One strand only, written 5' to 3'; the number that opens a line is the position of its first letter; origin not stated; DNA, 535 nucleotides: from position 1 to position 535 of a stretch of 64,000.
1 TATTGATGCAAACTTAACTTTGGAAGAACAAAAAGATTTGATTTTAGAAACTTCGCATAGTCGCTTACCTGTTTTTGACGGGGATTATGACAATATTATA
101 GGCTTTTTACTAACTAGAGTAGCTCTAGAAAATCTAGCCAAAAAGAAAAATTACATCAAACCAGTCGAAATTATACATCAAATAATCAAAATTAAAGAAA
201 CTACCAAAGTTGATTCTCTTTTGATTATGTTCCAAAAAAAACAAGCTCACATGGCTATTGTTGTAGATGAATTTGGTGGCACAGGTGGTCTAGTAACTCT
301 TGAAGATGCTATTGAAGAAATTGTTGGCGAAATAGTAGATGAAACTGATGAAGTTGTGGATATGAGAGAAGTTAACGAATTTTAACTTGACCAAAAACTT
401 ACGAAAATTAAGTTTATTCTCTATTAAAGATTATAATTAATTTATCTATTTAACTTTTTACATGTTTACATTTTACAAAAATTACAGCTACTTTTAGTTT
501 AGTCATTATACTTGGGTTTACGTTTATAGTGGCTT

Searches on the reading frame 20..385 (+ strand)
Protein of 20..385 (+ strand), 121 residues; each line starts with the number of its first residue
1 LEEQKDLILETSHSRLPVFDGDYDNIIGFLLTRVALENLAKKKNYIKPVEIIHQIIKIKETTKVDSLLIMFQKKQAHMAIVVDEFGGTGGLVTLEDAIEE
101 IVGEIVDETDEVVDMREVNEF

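Call 12: search_protein_families(library=pfam, proteins=[window:20-385:+], max_evalue=0.001)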
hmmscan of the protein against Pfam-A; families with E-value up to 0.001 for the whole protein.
window:20-385:+ (121 aa): 1 family
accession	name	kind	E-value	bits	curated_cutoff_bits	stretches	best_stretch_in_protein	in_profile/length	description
PF00571.33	CBS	-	3.4e-07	30.9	24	0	52-102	6-56/57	CBS domain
